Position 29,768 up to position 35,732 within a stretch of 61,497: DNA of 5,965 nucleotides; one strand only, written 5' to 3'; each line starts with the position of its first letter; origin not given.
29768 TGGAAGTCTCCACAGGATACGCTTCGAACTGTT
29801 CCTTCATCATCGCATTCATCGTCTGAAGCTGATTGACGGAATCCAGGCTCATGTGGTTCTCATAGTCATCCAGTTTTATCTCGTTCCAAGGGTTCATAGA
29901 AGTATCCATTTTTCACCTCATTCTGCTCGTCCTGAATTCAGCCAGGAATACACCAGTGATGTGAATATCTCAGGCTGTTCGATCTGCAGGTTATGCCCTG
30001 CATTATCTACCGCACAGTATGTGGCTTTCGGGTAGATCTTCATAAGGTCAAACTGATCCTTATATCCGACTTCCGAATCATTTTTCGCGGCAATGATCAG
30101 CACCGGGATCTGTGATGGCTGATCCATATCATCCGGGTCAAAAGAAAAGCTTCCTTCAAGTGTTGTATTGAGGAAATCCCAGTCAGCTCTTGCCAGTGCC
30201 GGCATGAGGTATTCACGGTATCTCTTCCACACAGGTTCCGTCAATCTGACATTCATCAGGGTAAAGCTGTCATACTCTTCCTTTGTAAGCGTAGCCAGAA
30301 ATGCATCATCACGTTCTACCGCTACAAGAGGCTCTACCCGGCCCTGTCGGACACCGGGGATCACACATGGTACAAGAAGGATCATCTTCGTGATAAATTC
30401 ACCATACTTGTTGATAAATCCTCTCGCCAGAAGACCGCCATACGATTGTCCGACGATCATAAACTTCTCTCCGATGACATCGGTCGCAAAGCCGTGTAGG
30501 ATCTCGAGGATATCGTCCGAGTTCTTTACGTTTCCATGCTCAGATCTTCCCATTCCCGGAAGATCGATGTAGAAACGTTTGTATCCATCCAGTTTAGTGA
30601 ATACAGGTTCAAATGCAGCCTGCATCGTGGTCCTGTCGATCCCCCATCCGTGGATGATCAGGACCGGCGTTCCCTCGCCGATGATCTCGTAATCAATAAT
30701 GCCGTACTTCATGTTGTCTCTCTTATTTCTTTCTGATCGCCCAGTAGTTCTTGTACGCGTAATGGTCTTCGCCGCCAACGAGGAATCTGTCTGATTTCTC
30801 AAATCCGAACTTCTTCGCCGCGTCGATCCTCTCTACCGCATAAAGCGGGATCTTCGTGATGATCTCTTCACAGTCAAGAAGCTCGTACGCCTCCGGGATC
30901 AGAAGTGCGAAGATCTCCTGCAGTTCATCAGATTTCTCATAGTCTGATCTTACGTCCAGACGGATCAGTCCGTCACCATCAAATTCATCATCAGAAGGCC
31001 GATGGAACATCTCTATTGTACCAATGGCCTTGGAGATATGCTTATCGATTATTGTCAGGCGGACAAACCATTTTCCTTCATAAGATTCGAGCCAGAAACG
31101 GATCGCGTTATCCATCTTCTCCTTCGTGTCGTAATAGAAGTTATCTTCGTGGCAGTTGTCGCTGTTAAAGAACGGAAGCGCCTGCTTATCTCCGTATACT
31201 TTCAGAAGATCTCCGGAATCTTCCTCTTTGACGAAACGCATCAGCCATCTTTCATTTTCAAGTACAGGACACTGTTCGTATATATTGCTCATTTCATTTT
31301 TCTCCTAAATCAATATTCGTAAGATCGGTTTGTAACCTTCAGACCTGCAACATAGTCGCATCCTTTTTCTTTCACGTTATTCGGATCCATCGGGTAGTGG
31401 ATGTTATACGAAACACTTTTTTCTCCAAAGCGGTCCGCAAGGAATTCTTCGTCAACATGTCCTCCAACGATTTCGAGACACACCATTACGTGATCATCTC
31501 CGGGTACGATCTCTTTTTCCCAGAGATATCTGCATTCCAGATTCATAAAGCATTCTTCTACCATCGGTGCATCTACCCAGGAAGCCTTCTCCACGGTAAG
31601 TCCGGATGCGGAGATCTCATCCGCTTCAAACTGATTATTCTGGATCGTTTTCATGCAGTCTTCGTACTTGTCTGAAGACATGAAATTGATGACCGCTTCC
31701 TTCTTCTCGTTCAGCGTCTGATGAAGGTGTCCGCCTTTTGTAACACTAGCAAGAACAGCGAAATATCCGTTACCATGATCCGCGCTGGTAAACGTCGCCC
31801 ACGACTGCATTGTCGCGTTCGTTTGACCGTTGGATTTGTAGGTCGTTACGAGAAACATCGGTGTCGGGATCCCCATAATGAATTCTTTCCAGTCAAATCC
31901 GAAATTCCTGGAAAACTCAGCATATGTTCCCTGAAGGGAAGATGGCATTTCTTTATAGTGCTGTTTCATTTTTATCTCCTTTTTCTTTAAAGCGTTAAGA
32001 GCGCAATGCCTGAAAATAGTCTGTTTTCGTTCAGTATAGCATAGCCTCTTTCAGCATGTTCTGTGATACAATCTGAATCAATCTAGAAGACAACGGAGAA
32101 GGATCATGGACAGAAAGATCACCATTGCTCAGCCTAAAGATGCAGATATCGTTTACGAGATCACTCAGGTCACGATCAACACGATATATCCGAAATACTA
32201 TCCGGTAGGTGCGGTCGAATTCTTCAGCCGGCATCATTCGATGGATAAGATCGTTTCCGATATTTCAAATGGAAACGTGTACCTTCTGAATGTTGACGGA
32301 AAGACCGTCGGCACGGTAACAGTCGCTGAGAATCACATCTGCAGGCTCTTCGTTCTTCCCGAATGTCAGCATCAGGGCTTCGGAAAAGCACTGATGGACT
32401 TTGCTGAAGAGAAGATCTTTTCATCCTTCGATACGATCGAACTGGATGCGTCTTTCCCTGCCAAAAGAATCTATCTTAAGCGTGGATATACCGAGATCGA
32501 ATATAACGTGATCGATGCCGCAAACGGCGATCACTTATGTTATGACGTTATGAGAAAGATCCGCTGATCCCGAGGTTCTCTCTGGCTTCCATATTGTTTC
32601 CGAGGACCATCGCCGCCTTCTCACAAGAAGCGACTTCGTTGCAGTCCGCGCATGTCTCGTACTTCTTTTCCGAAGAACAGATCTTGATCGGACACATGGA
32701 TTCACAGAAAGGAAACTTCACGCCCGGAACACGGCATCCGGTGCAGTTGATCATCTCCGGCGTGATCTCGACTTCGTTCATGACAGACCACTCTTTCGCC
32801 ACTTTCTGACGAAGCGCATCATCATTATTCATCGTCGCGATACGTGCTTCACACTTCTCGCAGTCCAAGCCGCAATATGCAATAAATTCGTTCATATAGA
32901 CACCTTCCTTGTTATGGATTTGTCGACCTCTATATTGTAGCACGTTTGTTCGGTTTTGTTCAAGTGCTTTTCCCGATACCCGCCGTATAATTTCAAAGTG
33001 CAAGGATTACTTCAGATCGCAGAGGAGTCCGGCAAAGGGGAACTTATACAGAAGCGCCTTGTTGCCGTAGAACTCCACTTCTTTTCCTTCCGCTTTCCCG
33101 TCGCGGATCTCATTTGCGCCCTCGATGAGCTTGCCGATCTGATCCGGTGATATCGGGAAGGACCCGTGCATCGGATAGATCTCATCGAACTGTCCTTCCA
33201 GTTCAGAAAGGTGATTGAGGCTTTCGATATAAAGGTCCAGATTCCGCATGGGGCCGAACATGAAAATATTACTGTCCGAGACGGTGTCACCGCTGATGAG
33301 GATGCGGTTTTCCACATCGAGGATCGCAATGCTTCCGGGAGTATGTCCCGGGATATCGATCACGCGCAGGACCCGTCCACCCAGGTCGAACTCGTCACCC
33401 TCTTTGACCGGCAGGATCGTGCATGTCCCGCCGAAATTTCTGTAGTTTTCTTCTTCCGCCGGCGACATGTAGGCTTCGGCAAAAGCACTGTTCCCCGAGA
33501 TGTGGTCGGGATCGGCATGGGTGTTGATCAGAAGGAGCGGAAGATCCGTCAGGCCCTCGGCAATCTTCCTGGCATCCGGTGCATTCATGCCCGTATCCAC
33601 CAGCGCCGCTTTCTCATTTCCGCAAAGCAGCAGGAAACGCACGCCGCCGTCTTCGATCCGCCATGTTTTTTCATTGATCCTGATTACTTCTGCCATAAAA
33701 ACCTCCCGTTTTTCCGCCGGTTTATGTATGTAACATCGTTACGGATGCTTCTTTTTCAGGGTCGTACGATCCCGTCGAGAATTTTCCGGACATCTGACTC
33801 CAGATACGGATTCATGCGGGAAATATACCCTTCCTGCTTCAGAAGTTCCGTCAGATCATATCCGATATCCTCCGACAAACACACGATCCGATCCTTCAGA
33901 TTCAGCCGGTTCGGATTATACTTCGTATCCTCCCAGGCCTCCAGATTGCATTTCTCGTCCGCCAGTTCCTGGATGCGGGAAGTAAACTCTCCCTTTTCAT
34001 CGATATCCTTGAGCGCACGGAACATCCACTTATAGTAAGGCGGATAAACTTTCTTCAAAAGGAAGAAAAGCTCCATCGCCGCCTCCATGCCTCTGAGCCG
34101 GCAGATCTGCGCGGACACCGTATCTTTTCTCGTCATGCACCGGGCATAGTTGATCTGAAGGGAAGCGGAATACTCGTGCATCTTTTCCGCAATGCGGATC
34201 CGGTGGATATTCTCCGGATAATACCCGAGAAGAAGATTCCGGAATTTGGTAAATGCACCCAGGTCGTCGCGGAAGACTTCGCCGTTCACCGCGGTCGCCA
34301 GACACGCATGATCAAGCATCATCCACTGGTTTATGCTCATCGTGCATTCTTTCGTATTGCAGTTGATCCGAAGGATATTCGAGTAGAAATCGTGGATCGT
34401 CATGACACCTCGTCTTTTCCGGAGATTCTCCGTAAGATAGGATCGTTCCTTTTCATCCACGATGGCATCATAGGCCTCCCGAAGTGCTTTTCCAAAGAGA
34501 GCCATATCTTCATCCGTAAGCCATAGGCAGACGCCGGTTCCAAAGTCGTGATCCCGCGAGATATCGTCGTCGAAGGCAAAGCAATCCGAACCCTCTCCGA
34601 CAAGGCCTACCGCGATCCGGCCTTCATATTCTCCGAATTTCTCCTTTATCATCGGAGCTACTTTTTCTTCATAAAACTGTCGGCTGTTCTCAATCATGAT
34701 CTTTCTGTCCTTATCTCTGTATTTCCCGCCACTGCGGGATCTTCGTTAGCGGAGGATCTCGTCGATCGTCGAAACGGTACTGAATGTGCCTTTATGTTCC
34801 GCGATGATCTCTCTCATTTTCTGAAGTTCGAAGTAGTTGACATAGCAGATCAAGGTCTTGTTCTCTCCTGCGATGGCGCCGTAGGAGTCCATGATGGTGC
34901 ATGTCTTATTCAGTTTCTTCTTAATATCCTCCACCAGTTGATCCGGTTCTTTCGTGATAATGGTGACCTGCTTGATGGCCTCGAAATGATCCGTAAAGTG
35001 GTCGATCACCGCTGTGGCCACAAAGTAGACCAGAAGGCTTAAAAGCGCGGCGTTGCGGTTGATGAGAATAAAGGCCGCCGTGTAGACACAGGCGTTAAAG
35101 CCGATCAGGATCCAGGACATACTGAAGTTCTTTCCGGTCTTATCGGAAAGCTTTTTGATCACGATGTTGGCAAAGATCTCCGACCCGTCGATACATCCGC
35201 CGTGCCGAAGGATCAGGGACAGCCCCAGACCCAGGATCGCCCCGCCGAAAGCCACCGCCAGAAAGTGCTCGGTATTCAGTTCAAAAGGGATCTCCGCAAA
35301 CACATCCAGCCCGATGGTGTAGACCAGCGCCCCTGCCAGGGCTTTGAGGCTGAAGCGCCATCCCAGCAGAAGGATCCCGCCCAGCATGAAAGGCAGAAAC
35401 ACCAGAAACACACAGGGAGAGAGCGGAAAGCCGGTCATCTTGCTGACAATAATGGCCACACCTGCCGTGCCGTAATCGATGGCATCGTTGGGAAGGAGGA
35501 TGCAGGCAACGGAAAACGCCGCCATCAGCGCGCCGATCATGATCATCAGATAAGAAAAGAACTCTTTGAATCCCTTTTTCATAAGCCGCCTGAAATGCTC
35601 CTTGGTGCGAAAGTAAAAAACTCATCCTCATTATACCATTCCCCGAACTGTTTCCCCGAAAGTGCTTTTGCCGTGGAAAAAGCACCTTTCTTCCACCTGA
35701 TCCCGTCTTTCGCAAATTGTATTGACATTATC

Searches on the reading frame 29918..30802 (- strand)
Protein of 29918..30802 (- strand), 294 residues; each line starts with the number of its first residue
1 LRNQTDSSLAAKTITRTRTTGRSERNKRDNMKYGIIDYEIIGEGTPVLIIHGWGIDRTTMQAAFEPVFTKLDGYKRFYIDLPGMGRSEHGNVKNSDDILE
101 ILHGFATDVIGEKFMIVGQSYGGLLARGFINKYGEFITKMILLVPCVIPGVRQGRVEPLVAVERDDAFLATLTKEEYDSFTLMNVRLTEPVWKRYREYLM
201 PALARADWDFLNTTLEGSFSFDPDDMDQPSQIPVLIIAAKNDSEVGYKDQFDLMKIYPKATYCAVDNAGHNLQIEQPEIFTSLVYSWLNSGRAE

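Call 8: search_protein_families(library=pfam, max_evalue=1, proteins=[window:29918-30802:-])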
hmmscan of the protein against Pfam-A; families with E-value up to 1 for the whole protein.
window:29918-30802:- (294 aa): 7 families
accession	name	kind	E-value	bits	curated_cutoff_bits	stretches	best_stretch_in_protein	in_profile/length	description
PF00561.26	Abhydrolase_1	-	1.3e-13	51.6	25.8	1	46-277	2-245/245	alpha/beta hydrolase fold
PF12697.13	Abhydrolase_6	-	6.9e-13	50.2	26.3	1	47-280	1-214/217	Alpha/beta hydrolase family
PF12146.15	Hydrolase_4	-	1.8e-10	41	27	1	47-275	7-237/239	Serine aminopeptidase, S33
PF08386.16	Abhydrolase_4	-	0.00041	20.9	21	1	223-292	26-95/103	TAP-like protein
PF00326.27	Peptidase_S9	-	0.0057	16.6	22.6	1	111-137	63-89/213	Prolyl oligopeptidase family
PF02089.21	Palm_thioest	-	0.0092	16.1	26.8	1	46-141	1-104/254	Palmitoyl protein thioesterase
PF00450.28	Peptidase_S10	-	0.13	12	21.9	0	241-289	377-419/420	Serine carboxypeptidase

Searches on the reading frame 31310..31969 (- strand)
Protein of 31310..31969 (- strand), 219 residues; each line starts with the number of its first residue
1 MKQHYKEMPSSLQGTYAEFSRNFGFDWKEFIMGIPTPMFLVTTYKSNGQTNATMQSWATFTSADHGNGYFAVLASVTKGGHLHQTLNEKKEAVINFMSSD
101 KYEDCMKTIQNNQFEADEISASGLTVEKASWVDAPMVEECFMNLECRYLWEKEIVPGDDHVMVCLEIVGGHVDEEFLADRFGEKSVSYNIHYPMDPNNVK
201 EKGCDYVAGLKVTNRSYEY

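Call 8: search_protein_families(library=pfam, max_evalue=1, proteins=[window:31310-31969:-])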
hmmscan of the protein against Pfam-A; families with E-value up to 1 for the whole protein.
window:31310-31969:- (219 aa): 2 families
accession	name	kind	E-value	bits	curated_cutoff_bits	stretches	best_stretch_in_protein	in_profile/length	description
PF01613.24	Flavin_Reduct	-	3.1e-17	63.5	27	1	33-175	3-136/153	Flavin reductase like domain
PF08627.16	CRT-like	-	0.31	10.4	26.9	1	36-88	50-102/335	CRT-like, chloroquine-resistance transporter-like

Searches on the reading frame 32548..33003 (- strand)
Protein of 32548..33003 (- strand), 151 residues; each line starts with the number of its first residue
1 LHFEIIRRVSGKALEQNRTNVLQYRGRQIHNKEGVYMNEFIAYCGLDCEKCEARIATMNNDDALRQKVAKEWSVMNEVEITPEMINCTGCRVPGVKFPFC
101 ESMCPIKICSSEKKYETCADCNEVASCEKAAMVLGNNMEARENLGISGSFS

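Call 8: search_protein_families(library=pfam, max_evalue=1, proteins=[window:32548-33003:-])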
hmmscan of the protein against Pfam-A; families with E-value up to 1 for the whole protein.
window:32548-33003:- (151 aa): 2 families
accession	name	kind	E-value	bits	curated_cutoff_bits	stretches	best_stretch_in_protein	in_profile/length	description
PF12675.12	DUF3795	-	7.8e-18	65.2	22.6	1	41-130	2-81/83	Protein of unknown function (DUF3795)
PF16798.10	DUF5069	-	0.16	12.5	27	1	38-80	43-85/133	Domain of unknown function (DUF5069)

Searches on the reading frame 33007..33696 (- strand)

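Call 8: search_protein_families(library=pfam, max_evalue=1, proteins=[window:33007-33696:-])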
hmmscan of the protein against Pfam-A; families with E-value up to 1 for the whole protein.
window:33007-33696:- (229 aa): 2 families
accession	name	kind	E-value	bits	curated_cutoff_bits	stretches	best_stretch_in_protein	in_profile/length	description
PF00753.33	Lactamase_B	-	1.5e-20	74.5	22.7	1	22-166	9-187/196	Metallo-beta-lactamase superfamily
PF19583.5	ODP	-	0.001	19.5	27.2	1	55-140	43-138/194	ODP family beta lactamase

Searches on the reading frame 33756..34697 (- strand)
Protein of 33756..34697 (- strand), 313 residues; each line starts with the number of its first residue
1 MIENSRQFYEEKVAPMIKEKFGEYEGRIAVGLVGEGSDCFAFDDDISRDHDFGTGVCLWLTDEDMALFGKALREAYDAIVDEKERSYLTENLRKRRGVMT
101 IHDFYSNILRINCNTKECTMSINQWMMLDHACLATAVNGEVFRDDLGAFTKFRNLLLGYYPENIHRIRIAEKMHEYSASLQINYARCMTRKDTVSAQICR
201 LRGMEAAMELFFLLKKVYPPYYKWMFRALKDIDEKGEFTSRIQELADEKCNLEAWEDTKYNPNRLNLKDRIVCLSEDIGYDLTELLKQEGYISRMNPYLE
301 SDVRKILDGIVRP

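Call 8: search_protein_families(library=pfam, max_evalue=1, proteins=[window:33756-34697:-])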
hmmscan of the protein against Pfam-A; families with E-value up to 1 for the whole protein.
window:33756-34697:- (313 aa): 4 families
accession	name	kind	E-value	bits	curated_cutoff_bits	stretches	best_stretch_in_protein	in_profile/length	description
PF13228.11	DUF4037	-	4.5e-31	108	22.1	1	125-225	1-101/101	Domain of unknown function (DUF4037)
PF13797.11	Post_transc_reg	-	0.0047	17.1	25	1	75-114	23-62/83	Post-transcriptional regulator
PF17934.6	TetR_C_26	-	0.0096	16.7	25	1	215-249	36-70/109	Tetracyclin repressor-like, C-terminal domain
PF12681.13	Glyoxalase_2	-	0.23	11.8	30.1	1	2-24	11-33/118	Glyoxalase-like domain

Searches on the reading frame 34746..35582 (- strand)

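Call 8: search_protein_families(library=pfam, max_evalue=1, proteins=[window:34746-35582:-])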
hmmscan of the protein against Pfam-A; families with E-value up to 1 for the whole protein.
window:34746-35582:- (278 aa): 2 families
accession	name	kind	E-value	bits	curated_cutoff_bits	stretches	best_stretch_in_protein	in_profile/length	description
PF02588.21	YitT_membrane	-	8.2e-41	140.1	24.3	1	11-220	2-204/205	Uncharacterised 5xTM membrane BCR, YitT family COG1284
PF10035.14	DUF2179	-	3.5e-05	24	22.8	1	228-277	3-54/55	Uncharacterized protein conserved in bacteria (DUF2179)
